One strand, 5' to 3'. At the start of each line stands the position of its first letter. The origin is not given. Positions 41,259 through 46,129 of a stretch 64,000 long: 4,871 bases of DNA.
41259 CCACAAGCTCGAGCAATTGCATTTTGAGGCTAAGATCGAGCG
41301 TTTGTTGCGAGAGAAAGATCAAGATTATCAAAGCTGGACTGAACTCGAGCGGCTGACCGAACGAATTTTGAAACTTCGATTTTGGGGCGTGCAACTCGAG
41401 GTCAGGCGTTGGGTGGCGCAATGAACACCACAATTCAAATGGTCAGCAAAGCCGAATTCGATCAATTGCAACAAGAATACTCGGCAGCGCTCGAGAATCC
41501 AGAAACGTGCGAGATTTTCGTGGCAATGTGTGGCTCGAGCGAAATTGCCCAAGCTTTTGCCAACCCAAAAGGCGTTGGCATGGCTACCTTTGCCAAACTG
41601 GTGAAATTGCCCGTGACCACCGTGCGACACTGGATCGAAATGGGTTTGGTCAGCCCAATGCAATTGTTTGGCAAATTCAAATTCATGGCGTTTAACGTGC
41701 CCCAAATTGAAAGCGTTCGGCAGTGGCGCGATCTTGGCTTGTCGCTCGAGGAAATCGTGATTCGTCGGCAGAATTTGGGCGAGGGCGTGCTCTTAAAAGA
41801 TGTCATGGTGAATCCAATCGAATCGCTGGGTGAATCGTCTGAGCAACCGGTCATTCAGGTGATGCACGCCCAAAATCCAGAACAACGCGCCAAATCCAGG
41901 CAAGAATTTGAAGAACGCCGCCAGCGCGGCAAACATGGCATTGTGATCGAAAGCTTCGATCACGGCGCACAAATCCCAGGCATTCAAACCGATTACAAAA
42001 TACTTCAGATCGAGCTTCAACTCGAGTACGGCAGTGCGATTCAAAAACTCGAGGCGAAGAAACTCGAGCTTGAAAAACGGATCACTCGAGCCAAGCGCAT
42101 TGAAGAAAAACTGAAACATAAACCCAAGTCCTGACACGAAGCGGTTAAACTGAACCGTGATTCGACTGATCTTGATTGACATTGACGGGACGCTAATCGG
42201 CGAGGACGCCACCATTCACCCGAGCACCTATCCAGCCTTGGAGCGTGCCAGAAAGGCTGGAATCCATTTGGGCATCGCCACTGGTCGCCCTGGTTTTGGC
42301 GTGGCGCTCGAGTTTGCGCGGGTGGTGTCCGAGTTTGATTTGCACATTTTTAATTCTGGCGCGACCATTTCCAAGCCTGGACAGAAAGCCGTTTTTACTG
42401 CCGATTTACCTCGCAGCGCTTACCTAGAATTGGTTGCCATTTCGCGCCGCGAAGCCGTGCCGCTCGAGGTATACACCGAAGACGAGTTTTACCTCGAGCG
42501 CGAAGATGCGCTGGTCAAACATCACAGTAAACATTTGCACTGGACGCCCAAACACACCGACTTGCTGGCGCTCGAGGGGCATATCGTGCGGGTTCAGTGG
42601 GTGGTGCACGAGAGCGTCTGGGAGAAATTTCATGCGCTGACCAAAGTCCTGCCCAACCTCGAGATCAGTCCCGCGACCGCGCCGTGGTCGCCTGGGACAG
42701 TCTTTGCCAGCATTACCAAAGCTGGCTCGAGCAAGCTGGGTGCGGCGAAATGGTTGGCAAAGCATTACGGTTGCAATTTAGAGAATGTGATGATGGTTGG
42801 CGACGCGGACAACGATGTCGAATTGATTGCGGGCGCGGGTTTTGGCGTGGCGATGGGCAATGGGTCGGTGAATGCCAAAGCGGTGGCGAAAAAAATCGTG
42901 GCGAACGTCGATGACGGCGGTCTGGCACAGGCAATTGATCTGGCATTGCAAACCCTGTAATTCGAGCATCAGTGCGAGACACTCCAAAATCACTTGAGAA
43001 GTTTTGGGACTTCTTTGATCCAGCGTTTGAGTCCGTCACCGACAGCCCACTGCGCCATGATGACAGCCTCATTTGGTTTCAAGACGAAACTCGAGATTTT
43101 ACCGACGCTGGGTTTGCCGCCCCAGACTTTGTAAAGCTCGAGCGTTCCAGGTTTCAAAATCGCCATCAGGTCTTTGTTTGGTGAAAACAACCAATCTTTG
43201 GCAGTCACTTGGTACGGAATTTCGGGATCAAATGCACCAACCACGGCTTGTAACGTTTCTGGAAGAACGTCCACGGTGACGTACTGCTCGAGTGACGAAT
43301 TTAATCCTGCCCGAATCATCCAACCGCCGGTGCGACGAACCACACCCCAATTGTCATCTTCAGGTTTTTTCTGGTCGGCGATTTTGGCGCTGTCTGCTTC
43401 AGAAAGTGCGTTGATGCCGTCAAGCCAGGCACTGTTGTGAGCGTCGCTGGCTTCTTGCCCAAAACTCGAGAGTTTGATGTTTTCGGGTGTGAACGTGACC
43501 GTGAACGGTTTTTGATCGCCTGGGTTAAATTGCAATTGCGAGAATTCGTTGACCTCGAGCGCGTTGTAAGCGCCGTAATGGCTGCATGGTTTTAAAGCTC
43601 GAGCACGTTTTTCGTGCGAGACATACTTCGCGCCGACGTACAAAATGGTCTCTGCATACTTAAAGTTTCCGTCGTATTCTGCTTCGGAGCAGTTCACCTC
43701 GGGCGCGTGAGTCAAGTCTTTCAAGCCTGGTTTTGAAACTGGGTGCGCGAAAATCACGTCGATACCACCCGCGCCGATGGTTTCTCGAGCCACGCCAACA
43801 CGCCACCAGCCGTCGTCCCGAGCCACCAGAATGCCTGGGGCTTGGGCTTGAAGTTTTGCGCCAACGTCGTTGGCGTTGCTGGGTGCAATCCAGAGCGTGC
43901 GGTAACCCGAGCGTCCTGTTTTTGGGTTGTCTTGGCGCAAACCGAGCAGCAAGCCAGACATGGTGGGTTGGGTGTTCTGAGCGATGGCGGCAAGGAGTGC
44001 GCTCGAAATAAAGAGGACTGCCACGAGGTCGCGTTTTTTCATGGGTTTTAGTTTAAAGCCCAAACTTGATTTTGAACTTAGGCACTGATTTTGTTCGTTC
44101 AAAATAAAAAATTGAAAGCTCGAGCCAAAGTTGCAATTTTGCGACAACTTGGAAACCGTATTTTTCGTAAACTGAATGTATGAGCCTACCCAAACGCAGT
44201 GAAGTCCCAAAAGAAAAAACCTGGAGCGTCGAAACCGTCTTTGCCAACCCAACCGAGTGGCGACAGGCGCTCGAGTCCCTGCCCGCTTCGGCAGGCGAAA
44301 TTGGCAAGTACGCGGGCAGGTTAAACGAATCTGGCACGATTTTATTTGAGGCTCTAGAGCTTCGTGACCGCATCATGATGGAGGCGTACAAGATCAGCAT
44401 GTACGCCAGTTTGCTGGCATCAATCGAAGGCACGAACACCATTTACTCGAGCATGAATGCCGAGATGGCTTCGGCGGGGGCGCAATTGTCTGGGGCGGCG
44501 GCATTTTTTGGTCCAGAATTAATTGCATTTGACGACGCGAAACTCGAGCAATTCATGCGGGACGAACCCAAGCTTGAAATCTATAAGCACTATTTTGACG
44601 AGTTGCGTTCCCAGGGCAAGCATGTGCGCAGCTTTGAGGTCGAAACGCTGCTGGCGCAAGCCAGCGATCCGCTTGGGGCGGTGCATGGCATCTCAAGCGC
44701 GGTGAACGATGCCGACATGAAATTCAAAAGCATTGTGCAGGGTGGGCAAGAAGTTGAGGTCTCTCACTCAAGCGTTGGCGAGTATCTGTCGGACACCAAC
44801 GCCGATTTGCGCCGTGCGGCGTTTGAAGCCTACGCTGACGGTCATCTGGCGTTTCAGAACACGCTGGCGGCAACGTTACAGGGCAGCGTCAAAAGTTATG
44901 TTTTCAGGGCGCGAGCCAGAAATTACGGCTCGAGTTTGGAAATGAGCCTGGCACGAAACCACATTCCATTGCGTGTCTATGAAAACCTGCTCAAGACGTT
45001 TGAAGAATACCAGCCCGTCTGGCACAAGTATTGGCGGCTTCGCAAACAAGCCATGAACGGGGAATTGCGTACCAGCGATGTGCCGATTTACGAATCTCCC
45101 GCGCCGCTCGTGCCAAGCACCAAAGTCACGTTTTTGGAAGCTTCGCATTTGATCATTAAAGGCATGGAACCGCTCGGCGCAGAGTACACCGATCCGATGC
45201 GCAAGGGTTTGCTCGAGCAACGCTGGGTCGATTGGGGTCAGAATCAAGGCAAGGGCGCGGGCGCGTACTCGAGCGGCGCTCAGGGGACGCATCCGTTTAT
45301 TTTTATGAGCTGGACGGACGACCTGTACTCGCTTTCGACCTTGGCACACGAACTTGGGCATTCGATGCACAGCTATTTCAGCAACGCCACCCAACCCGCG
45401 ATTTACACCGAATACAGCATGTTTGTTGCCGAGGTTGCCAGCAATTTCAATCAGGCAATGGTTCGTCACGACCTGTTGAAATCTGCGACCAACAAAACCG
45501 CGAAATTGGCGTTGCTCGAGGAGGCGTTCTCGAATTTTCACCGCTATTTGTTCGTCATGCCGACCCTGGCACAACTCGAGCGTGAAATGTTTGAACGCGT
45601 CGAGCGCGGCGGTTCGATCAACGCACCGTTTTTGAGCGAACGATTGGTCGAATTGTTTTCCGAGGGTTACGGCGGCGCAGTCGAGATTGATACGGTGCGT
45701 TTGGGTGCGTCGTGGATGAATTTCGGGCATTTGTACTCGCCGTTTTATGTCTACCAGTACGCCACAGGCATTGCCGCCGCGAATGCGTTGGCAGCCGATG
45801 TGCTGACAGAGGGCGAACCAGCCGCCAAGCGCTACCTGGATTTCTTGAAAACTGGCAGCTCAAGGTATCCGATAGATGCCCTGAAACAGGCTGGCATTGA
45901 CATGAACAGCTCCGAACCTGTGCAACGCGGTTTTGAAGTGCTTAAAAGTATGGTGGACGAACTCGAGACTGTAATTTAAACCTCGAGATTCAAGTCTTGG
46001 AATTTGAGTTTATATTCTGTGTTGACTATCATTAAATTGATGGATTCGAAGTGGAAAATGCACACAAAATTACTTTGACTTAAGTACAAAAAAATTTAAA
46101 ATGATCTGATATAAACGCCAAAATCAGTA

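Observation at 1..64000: CTCGAG is a hyper-iterated palindrome (about 30-fold over-represented) in coding and non-coding DNA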

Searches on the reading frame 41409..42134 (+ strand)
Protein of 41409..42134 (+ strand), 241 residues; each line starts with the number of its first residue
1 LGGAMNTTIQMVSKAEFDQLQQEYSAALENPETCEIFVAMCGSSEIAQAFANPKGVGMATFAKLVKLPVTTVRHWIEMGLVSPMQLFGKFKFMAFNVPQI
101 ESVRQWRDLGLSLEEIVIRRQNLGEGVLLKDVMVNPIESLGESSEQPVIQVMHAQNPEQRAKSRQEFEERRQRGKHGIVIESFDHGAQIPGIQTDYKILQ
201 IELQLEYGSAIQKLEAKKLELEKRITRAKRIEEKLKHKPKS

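Call 23: search_protein_families(library=pfam, proteins=[window:41409-42134:+], max_evalue=0.001)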
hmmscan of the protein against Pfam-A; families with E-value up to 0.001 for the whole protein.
window:41409-42134:+ (241 aa): 2 families
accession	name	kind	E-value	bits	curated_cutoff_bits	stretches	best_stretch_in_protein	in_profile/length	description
PF13411.12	MerR_1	-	7.2e-05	23.3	21.6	1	59-116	4-62/69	MerR HTH family regulatory protein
PF00376.29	MerR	-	0.00066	19.9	28.2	0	61-83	5-28/38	MerR family regulatory protein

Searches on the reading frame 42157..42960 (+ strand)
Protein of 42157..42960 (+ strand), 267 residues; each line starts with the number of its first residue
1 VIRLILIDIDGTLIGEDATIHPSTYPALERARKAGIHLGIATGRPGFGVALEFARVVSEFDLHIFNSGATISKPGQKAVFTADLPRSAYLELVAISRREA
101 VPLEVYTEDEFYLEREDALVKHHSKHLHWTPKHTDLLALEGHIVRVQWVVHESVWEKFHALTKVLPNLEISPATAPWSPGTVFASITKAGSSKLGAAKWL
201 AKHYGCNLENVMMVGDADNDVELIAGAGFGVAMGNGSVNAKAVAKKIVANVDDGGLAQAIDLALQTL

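Call 23: search_protein_families(library=pfam, proteins=[window:42157-42960:+], max_evalue=0.001)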
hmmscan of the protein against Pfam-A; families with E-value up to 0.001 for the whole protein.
window:42157-42960:+ (267 aa): 3 families
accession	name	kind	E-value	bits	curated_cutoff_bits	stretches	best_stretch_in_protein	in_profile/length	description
PF08282.18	Hydrolase_3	-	1.9e-43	149.5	20.9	1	5-260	1-255/255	haloacid dehalogenase-like hydrolase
PF05116.19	S6PP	-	3.5e-11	43.6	20.3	1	186-238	159-211/247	Sucrose-6F-phosphate phosphohydrolase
PF00702.32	Hydrolase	-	1.1e-07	32.9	26.4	0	200-228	163-191/191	haloacid dehalogenase-like hydrolase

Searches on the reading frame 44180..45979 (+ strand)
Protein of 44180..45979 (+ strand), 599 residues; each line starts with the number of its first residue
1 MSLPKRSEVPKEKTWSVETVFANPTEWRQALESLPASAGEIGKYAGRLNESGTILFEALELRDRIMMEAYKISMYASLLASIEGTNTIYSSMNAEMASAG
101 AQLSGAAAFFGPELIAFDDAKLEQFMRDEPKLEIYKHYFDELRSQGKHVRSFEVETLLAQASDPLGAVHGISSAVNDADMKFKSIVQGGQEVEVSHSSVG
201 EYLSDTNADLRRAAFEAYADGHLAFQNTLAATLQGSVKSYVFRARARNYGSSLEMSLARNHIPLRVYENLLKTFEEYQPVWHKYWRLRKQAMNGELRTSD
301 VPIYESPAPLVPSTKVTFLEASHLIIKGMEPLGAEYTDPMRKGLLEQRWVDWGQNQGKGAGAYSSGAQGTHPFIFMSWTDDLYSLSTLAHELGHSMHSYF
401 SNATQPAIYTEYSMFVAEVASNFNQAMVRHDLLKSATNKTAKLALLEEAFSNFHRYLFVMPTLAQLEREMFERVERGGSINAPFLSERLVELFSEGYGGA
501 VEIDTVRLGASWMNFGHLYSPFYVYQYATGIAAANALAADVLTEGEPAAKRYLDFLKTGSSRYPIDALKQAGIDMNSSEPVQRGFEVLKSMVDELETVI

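Call 23: search_protein_families(library=pfam, proteins=[window:44180-45979:+], max_evalue=0.001)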
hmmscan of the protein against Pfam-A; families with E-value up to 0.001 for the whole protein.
window:44180-45979:+ (599 aa): 2 families
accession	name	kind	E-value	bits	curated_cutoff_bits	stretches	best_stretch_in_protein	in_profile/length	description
PF01432.26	Peptidase_M3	-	1.7e-61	209.4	27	1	203-586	3-456/457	Peptidase family M3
PF08439.15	Peptidase_M3_N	-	9.3e-19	67.9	25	1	113-182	1-70/70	Oligopeptidase F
